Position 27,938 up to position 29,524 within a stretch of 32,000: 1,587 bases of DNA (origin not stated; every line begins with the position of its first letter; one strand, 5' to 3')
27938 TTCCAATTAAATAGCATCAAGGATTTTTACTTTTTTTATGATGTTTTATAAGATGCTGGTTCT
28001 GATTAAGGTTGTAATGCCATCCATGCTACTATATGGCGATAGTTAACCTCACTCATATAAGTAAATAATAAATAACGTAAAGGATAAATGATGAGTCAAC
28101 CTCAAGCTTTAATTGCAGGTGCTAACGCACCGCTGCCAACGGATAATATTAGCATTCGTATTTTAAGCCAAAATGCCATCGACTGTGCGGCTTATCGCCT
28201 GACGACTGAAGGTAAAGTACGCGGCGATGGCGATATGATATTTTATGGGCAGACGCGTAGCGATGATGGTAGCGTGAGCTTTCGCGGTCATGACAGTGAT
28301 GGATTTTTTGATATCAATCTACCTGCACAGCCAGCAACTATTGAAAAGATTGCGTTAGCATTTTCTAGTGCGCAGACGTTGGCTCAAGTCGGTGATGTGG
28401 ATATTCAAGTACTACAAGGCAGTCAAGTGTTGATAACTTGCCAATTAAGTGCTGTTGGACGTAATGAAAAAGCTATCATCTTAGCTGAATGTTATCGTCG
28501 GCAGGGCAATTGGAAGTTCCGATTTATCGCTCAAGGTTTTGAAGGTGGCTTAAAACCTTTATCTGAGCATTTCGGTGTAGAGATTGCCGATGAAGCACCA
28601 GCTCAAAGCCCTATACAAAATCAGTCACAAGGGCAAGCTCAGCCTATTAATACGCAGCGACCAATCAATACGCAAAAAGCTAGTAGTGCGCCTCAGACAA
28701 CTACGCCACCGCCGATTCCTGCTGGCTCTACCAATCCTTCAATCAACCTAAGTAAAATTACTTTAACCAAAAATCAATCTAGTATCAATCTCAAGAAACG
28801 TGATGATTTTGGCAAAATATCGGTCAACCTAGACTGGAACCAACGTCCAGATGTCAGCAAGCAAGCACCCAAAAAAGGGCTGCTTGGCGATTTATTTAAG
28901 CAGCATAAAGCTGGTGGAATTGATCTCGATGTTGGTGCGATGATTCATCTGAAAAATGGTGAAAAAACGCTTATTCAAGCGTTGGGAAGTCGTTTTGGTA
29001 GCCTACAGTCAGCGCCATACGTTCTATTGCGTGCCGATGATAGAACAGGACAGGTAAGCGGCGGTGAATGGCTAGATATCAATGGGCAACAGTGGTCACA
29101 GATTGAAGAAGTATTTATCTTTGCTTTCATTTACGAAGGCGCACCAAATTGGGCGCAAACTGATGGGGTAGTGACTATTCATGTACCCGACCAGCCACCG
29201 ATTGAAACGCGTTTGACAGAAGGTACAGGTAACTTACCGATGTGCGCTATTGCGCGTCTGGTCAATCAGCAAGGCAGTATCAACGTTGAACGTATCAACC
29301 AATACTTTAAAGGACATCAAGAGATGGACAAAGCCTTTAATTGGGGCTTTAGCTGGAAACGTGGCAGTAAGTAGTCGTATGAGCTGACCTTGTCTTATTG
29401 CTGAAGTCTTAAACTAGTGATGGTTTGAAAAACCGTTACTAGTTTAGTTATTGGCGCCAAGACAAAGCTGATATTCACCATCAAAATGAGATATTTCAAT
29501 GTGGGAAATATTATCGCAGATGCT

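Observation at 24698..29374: Divergent TerD-fold gene and ATP-grasp / membrane ORF / PRTase operon: half of a Ter-associated module whose product is unknown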

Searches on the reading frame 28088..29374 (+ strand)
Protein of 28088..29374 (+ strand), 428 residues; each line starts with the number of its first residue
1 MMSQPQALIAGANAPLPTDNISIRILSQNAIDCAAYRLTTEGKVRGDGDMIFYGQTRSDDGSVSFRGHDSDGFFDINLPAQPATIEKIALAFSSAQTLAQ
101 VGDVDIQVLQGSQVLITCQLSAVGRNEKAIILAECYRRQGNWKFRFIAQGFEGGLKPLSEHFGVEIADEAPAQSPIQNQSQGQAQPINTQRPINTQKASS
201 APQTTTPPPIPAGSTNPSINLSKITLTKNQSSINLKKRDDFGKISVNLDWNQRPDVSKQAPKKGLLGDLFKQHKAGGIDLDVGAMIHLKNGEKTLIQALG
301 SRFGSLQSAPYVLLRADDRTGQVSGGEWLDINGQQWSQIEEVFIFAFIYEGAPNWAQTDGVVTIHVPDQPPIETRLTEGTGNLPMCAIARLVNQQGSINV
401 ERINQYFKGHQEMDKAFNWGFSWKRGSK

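Call 3: search_protein_families(library=pfam, proteins=[window:28088-29374:+], max_evalue=0.01)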
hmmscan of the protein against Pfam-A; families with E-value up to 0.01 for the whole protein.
window:28088-29374:+ (428 aa): 1 family
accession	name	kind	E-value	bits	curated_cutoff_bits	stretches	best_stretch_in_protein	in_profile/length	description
PF02342.23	TerD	-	2e-27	96.3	25.3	1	30-162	40-187/187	TerD domain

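Call 6: search_protein_families(library=padloc, proteins=[window:28088-29374:+], max_evalue=0.01)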
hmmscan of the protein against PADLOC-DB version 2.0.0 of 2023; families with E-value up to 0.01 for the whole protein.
window:28088-29374:+ (428 aa): 0 families

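Call 7: search_protein_families(library=ncbifam, proteins=[window:28088-29374:+], max_evalue=0.01)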
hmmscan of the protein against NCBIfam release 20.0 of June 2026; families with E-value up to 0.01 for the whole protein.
window:28088-29374:+ (428 aa): 0 families

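Call 10: find_encoding_contigs(protein=window:28088-29374:+, flank=10000, max_places=6)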
Protein window:28088-29374:+ (428 aa): no gene with exactly this product is on record in the collection.

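Call 11: find_homologous_proteins(query=window:28088-29374:+)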
Query window:28088-29374:+ (428 aa): 2157 proteins with E <= 0.001 among 5606 candidates; the best 120 are listed.
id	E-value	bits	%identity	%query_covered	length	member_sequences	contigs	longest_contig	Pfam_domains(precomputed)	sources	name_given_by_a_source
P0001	1.9e-270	914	94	99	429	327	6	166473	PF02342.24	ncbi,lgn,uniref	ncbi:TerD family protein [Psychrobacter sp.]|uniref:TerD family protein n=1 Tax=Psychrobacter sp. Ta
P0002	2.6e-270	914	94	100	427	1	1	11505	PF02342.24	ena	-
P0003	2.8e-270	914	94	100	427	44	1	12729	PF02342.24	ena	-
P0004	5.0e-270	913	94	100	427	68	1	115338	PF02342.24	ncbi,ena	-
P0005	4.7e-269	910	93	100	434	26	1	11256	PF02342.24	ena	-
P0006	1.2e-265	899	94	100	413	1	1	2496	PF02342.24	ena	-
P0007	1.7e-265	898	93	100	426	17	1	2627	PF02342.24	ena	-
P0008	2.6e-265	898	92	100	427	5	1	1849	PF02342.24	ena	-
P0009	2.8e-265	897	92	100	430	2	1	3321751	PF02342.24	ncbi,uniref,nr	ncbi:TerD family protein [Psychrobacter sp. P2G3]|uniref:TerD family protein n=1 Tax=Psychrobacter s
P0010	8.4e-265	896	94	100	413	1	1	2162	PF02342.24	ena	-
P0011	1.6e-264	895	92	99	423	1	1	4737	PF02342.24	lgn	-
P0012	1.6e-263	892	91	100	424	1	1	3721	PF02342.24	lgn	-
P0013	7.7e-263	889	91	99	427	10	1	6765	PF02342.24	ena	-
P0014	1.2e-262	889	91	99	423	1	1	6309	PF02342.24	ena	-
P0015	1.2e-262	889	91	99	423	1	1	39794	PF02342.24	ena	-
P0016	2.6e-262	888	91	100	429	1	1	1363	PF02342.24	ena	-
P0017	3.8e-262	887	92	100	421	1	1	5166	PF02342.24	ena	-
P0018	4.4e-262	887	92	100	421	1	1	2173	PF02342.24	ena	-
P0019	5.1e-262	887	93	100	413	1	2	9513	PF02342.24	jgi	jgi:tellurite resistance protein TerA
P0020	6.0e-262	886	91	100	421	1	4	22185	PF02342.24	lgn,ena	-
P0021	6.3e-262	886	92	99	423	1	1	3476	PF02342.24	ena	-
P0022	1.2e-261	886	90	100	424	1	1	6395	PF02342.24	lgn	-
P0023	1.3e-261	885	91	100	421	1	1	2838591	PF02342.24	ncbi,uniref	ncbi:TerD family protein [Psychrobacter sp. DM4]|uniref:TerD family protein n=1 Tax=Psychrobacter sp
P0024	1.7e-261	885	90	100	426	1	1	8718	PF02342.24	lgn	-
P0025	1.8e-261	885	92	100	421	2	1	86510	PF02342.24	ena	-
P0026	2.2e-261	885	90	100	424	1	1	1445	PF02342.24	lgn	-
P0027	6.1e-261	883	91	100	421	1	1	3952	PF02342.24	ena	-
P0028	6.9e-261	883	91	100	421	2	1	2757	PF02342.24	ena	-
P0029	1.6e-260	882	91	100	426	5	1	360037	PF02342.24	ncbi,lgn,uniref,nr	ncbi:TerD family protein [Psychrobacter sp. JB385]|uniref:TerD family protein n=1 Tax=Psychrobacter 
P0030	2.9e-260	881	89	100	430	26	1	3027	PF02342.24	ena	-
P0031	3.6e-260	881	91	100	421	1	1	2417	PF02342.24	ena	-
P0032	5.3e-260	880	89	100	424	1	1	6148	PF02342.24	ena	-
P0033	1.3e-259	879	91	99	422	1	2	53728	PF02342.24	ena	-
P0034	2.1e-259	878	92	100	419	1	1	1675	PF02342.24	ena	-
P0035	2.3e-259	878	90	100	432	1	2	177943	PF02342.24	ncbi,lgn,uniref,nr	ncbi:TerD family protein [Psychrobacter alimentarius]|uniref:TerD family protein n=1 Tax=Psychrobact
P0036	2.3e-259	878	90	99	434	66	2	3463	PF02342.24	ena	-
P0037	2.6e-259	878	92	99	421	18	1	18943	PF02342.24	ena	-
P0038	4.1e-259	877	92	100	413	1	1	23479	PF02342.24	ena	-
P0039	5.2e-259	877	89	100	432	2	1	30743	PF02342.24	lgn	-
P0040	6.3e-259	877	90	100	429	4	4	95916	PF02342.24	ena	-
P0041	9.0e-259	876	90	100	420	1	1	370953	PF02342.24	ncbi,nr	nr:TerD family protein [uncultured Psychrobacter sp.]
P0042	1.3e-258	876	90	99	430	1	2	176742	PF02342.24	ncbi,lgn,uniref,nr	ncbi:TerD family protein [Psychrobacter aquaticus]|uniref:Tellurium resistance protein TerA n=1 Tax=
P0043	1.4e-258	875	92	99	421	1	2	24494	PF02342.24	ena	-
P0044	1.5e-258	875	90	99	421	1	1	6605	PF02342.24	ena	-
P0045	1.8e-258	875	89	99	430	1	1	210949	PF02342.24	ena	-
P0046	2.0e-258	875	91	100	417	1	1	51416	PF02342.24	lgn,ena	-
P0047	2.1e-258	875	91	100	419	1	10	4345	PF02342.24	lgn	-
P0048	3.2e-258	874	92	100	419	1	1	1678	PF02342.24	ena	-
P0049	3.6e-258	874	91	99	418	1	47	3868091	PF02342.24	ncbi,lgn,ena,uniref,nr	ncbi:MAG: TerD family protein [Psychrobacter sp.]|uniref:TerD family protein n=3 Tax=Psychrobacter T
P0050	4.1e-258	874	90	100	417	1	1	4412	PF02342.24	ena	-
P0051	4.5e-258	874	91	100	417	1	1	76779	PF02342.24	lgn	-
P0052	4.7e-258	874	89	99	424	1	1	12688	PF02342.24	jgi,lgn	-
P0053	5.9e-258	873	91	99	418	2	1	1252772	PF02342.24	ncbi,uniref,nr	ncbi:TerD family protein [Psychrobacter sp. ANT_WB68]|uniref:TerD family protein n=1 Tax=Psychrobact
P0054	6.4e-258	873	90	99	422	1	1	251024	PF02342.24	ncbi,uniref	ncbi:TerD family protein [Psychrobacter sp. TB55-MNA-CIBAN-0194]|uniref:TerD family protein n=1 Tax=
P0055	7.4e-258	873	88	99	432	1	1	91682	PF02342.24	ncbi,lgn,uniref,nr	ncbi:TerD family protein [Psychrobacter vallis]|uniref:TerD family protein n=1 Tax=Psychrobacter val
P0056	9.3e-258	873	91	100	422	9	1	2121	PF02342.24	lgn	-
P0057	1.2e-257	872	91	100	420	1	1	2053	PF02342.24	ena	-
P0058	1.6e-257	872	90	100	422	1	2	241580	PF02342.24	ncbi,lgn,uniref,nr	ncbi:TerD family protein [Psychrobacter piscatorii]|uniref:TerD family protein n=1 Tax=Psychrobacter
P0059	2.0e-257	872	91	100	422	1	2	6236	PF02342.24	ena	-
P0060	3.6e-257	871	90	100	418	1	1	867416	PF02342.24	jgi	-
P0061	3.6e-257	871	90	100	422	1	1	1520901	PF02342.24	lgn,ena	-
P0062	4.3e-257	870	90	100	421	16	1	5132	PF02342.24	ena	-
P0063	5.2e-257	870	90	100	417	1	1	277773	PF02342.24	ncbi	-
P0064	6.0e-257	870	91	99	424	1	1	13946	PF02342.24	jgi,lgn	-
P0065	6.2e-257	870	90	100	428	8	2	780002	PF02342.24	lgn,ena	-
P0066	6.5e-257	870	91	99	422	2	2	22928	PF02342.24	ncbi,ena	-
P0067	7.1e-257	870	91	100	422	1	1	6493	PF02342.24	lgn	-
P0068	9.9e-257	869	89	99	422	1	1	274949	PF02342.24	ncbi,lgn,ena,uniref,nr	ncbi:TerD family protein [uncultured Psychrobacter sp.]|uniref:TerD family protein n=1 Tax=unculture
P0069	1.2e-256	869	89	100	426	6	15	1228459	PF02342.24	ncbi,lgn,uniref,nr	ncbi:TerD family protein [Psychrobacter alimentarius]|uniref:TerD family protein n=1 Tax=Psychrobact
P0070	1.4e-256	869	90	100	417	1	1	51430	PF02342.24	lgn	-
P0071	1.4e-256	869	91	99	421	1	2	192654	PF02342.24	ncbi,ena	-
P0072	1.6e-256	869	90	100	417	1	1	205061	PF02342.24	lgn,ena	-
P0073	1.6e-256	869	89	100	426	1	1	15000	PF02342.24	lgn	-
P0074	1.8e-256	868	90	100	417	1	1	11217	PF02342.24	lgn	-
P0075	1.9e-256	868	90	100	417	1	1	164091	PF02342.24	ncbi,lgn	-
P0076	2.6e-256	868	90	100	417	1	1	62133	PF02342.24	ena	-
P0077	2.9e-256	868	90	100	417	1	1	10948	PF02342.24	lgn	-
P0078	3.3e-256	868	90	100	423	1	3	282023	PF02342.24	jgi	jgi:tellurite resistance protein TerA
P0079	4.7e-256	867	90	100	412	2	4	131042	PF02342.24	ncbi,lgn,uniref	ncbi:TerD family protein [Psychrobacter sp. AOP3-A1-26]|uniref:TerD family protein n=1 Tax=Psychroba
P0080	5.8e-256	867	90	100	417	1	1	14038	PF02342.24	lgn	-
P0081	1.0e-255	866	90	100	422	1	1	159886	PF02342.24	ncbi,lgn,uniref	ncbi:TerD family protein [Psychrobacter piscatorii]|uniref:TerD family protein n=1 Tax=Psychrobacter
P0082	1.1e-255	866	89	99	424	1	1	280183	PF02342.24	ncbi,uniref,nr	ncbi:TerD family protein [Psychrobacter sp. PP-21]|uniref:TerD family protein n=1 Tax=Psychrobacter 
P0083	1.5e-255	865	88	100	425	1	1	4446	PF02342.24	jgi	-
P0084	1.6e-255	865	90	100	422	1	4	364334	PF02342.24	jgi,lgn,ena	-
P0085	1.8e-255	865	89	100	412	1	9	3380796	PF02342.24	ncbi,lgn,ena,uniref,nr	ncbi:TerD family protein [Psychrobacter sp. AOP22-C1-22]|uniref:TerD family protein n=1 Tax=unclassi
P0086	2.1e-255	865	89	100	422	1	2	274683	PF02342.24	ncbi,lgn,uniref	ncbi:TerD family protein [Psychrobacter pacificensis]|uniref:TerD family protein n=1 Tax=Psychrobact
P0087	2.1e-255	865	89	99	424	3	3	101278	PF02342.24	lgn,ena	-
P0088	2.1e-255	865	90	100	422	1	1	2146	PF02342.24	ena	-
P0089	2.2e-255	865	88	100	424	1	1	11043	PF02342.24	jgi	-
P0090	3.0e-255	864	88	100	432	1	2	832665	PF02342.24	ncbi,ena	-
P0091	3.1e-255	864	88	100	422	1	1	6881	PF02342.24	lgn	-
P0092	3.3e-255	864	89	99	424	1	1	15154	PF02342.24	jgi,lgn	-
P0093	4.8e-255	864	89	100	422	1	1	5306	PF02342.24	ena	-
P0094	5.8e-255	863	90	100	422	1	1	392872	PF02342.24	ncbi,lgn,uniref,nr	ncbi:TerD family protein [Psychrobacter sp. Ps6]|uniref:TerD family protein n=1 Tax=Psychrobacter sp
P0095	6.0e-255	863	89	100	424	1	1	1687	PF02342.24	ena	-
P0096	6.1e-255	863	88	100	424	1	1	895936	PF02342.24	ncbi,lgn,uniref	ncbi:TerD family protein [Psychrobacter nivimaris]|uniref:TerD family protein n=1 Tax=Psychrobacter 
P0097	6.2e-255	863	89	100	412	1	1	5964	PF02342.24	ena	-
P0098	6.4e-255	863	88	100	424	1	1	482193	PF02342.24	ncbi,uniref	ncbi:TerD family protein [Psychrobacter sp. NPDC077938]|uniref:TerD family protein n=1 Tax=Psychroba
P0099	6.9e-255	863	89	100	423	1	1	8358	PF02342.24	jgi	jgi:tellurite resistance protein TerA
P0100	7.1e-255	863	90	100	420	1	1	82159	PF02342.24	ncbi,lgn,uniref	ncbi:TerD family protein [Psychrobacter glacincola]|uniref:TerD family protein n=1 Tax=Psychrobacter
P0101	7.2e-255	863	89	100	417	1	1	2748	PF02342.24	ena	-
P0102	8.1e-255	863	88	100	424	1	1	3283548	PF02342.24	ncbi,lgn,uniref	ncbi:TerD family protein [Psychrobacter sp. R86515]|uniref:TerD family protein n=1 Tax=Psychrobacter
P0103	1.2e-254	862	88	99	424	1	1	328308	PF02342.24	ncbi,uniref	ncbi:TerD family protein [Psychrobacter sp. T6-6]|uniref:TerD family protein n=1 Tax=Psychrobacter s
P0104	1.6e-254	862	88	100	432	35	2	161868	PF02342.24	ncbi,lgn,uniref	ncbi:TerD family protein [Psychrobacter alimentarius]|uniref:TerD family protein n=1 Tax=Psychrobact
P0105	1.8e-254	862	88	100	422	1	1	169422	PF02342.24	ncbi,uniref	ncbi:TerD family protein [Psychrobacter pocilloporae]|uniref:TerD family protein n=1 Tax=Psychrobact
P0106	2.0e-254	862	90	100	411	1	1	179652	PF02342.24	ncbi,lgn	ncbi:TerD family protein [Psychrobacter faecalis]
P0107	2.3e-254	861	88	100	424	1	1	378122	PF02342.24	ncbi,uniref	ncbi:TerD family protein [Psychrobacter proteolyticus]|uniref:TerD family protein n=1 Tax=Psychrobac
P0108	2.3e-254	861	88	100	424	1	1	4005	PF02342.24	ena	-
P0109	2.5e-254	861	90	100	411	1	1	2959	PF02342.24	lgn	-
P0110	2.9e-254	861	88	99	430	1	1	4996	PF02342.24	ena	-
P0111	2.9e-254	861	89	100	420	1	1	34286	PF02342.24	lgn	-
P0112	3.0e-254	861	89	100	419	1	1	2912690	PF02342.24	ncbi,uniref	ncbi:TerD family protein [Psychrobacter sp. DM8]|uniref:TerD family protein n=1 Tax=Psychrobacter sp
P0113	3.0e-254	861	88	100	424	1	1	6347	PF02342.24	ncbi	-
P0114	3.6e-254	861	91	100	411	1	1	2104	PF02342.24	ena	-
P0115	3.7e-254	861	89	99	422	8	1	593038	PF02342.24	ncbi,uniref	ncbi:TerD family protein [Psychrobacter sp. 1U1]|uniref:TerD family protein n=1 Tax=Psychrobacter sp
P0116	3.9e-254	861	89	100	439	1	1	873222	PF02342.24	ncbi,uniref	ncbi:TerD family protein [Psychrobacter sp. B38]|uniref:TerD family protein n=1 Tax=Psychrobacter sp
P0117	6.3e-254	860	89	100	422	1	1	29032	PF02342.24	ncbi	-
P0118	6.4e-254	860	88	100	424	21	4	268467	PF02342.24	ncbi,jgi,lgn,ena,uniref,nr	ncbi:MAG: TerD family protein [Pseudomonadales bacterium]|uniref:TerD family protein n=1 Tax=unclass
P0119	9.4e-254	859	88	100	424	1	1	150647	PF02342.24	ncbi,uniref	ncbi:TerD family protein [Psychrobacter proteolyticus]|uniref:TerD family protein n=1 Tax=Psychrobac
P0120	1.0e-253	859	88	100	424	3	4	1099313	PF02342.24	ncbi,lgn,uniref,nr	ncbi:TerD family protein [Psychrobacter proteolyticus]|uniref:TerD family protein n=1 Tax=Psychrobac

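Call 19: find_encoding_contigs(protein=P0009, flank=10000, max_places=3)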
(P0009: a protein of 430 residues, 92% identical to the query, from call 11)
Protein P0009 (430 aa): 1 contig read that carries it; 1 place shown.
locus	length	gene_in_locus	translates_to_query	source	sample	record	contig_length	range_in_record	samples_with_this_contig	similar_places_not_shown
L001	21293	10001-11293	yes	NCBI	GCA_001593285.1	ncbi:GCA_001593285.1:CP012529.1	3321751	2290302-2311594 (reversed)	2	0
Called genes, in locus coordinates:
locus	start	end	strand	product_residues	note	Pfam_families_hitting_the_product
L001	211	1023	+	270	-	PF00561:Abhydrolase_1, PF12146:Hydrolase_4, PF12697:Abhydrolase_6, PF03096:Ndr, PF08386:Abhydrolase_4 (weak)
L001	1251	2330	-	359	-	PF15617:C-C_Bond_Lyase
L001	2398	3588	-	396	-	PF11202:StiP, PF15608:PELOTA_1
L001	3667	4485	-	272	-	PF08282:Hydrolase_3 (faint)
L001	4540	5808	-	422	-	PF15609:PRTase_2, PF12500:TRSP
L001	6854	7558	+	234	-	-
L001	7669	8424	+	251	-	PF03707:MHYT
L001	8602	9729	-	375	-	PF15632:ATPgrasp_Ter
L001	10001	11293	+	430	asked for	PF02342:TerD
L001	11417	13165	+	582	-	PF07694:5TM-5TMR_LYT, PF06580:His_kinase, PF02518:HATPase_c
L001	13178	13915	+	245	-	PF00072:Response_reg, PF04397:LytTR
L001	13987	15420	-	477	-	PF03606:DcuC, PF03806:ABG_transport (weak), PF03553:Na_H_antiporter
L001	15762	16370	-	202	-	PF02342:TerD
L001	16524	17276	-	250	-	PF01987:AIM24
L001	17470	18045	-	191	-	PF02342:TerD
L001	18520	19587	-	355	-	PF04332:DUF475, PF03741:TerC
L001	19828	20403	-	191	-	PF02342:TerD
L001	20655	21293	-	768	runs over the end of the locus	PF22020:RlmL_1st, PF02926:THUMP, PF01170:UPF0020, PF10672:Methyltrans_SAM, PF03602:Cons_hypoth95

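Call 20: find_encoding_contigs(protein=P0100, flank=10000, max_places=3)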
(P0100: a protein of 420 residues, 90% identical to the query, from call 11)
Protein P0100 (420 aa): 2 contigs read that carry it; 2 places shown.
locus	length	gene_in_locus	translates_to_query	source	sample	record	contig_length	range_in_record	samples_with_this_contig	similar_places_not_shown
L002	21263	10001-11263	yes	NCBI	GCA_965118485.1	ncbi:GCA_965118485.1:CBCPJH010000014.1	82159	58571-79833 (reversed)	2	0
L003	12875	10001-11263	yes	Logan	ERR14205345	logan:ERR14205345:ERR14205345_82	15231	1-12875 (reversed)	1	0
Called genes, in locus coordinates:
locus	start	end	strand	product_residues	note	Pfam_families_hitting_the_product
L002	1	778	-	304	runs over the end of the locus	PF12911:OppC_N, PF00528:BPD_transp_1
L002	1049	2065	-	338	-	PF19300:BPD_transp_1_N, PF00528:BPD_transp_1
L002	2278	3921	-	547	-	PF00496:SBP_bac_5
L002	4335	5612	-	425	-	PF15609:PRTase_2, PF00156:Pribosyltran (weak), PF12500:TRSP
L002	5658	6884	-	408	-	PF00089:Trypsin (weak), PF13365:Trypsin_2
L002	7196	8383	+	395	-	PF07690:MFS_1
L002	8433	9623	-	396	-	PF15632:ATPgrasp_Ter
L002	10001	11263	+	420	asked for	PF02342:TerD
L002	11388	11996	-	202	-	PF02342:TerD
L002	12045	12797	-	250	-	PF01987:AIM24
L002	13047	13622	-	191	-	PF02342:TerD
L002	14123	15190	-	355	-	PF03741:TerC (weak), PF04332:DUF475, PF03741:TerC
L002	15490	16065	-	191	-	PF02342:TerD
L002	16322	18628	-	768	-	PF22020:RlmL_1st, PF02926:THUMP, PF01170:UPF0020, PF13847:Methyltransf_31 (faint), PF05175:MTS (faint), PF10672:Methyltrans_SAM, PF03602:Cons_hypoth95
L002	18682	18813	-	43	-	-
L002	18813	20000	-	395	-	PF21088:MS_channel_1st, PF00924:MS_channel_2nd, PF21082:MS_channel_3rd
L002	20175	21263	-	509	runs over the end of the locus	PF01262:AlaDh_PNT_C (faint), PF13434:Lys_Orn_oxgnase (faint), PF01134:GIDA (weak), PF07992:Pyr_redox_2, PF00070:Pyr_redox, PF02852:Pyr_redox_dim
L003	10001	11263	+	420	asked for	PF02342:TerD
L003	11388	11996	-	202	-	PF02342:TerD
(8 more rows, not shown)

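Call 25: find_encoding_contigs(protein=P0001, flank=10000, max_places=4)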
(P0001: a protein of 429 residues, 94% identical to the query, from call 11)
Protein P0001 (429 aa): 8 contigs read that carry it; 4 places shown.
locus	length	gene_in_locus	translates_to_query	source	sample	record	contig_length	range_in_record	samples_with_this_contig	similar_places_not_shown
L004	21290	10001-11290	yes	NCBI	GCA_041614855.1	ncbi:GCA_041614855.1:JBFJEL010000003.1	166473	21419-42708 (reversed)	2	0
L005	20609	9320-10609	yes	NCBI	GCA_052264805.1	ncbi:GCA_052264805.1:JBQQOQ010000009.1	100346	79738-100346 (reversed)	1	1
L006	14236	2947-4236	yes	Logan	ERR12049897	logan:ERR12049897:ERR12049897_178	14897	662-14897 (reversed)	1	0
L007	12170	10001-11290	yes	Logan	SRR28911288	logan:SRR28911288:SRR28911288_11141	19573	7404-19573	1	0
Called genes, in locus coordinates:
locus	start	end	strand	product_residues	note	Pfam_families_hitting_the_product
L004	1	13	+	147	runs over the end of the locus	PF05232:BTP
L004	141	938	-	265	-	PF00378:ECH_1, PF16113:ECH_2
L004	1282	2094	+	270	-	PF00561:Abhydrolase_1, PF12146:Hydrolase_4, PF12697:Abhydrolase_6, PF03096:Ndr (weak), PF08386:Abhydrolase_4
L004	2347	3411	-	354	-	PF15617:C-C_Bond_Lyase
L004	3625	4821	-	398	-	PF11202:StiP, PF15608:PELOTA_1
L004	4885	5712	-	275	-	PF08282:Hydrolase_3 (faint)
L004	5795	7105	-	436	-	PF15609:PRTase_2, PF12500:TRSP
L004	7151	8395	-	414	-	PF02342:TerD (weak), PF00089:Trypsin (weak), PF13365:Trypsin_2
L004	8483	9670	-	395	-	PF15632:ATPgrasp_Ter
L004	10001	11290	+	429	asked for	PF02342:TerD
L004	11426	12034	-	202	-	PF02342:TerD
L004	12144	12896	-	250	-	PF01987:AIM24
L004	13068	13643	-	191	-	PF02342:TerD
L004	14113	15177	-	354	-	PF04332:DUF475, PF03741:TerC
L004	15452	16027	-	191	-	PF02342:TerD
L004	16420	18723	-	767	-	PF22020:RlmL_1st, PF02926:THUMP, PF01170:UPF0020, PF13847:Methyltransf_31 (faint), PF10672:Methyltrans_SAM, PF03602:Cons_hypoth95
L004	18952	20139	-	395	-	PF21088:MS_channel_1st (weak), PF00924:MS_channel_2nd, PF21082:MS_channel_3rd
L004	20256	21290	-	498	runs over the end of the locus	PF01262:AlaDh_PNT_C (faint), PF02826:2-Hacid_dh_C (faint), PF13434:Lys_Orn_oxgnase (faint), PF01134:GIDA (faint), PF07992:Pyr_redox_2, PF00070:Pyr_redox, PF02852:Pyr_redox_dim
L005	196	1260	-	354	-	PF15617:C-C_Bond_Lyase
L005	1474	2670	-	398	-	PF11202:StiP, PF15608:PELOTA_1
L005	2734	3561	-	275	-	PF08282:Hydrolase_3 (faint)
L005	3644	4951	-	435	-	PF15609:PRTase_2, PF12500:TRSP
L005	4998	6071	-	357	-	PF00226:DnaJ (weak)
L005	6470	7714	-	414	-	PF02342:TerD (weak), PF00089:Trypsin (weak), PF13365:Trypsin_2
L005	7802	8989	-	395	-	PF15632:ATPgrasp_Ter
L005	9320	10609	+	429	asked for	PF02342:TerD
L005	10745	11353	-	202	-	PF02342:TerD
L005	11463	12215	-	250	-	PF01987:AIM24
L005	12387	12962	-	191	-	PF02342:TerD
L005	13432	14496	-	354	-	PF04332:DUF475, PF03741:TerC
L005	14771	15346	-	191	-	PF02342:TerD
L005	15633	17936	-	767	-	PF22020:RlmL_1st, PF02926:THUMP, PF01170:UPF0020, PF13847:Methyltransf_31 (faint), PF10672:Methyltrans_SAM, PF03602:Cons_hypoth95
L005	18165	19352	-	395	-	PF21088:MS_channel_1st (weak), PF00924:MS_channel_2nd, PF21082:MS_channel_3rd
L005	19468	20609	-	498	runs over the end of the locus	PF01262:AlaDh_PNT_C (faint), PF02826:2-Hacid_dh_C (faint), PF13434:Lys_Orn_oxgnase (faint), PF01134:GIDA (faint), PF07992:Pyr_redox_2, PF00070:Pyr_redox, PF02852:Pyr_redox_dim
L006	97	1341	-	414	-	PF02342:TerD (weak), PF00089:Trypsin (weak), PF13365:Trypsin_2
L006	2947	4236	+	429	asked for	PF02342:TerD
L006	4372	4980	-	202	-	PF02342:TerD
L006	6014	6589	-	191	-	PF02342:TerD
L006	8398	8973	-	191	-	PF02342:TerD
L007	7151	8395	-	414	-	PF02342:TerD (weak), PF00089:Trypsin (weak), PF13365:Trypsin_2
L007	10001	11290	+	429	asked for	PF02342:TerD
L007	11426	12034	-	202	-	PF02342:TerD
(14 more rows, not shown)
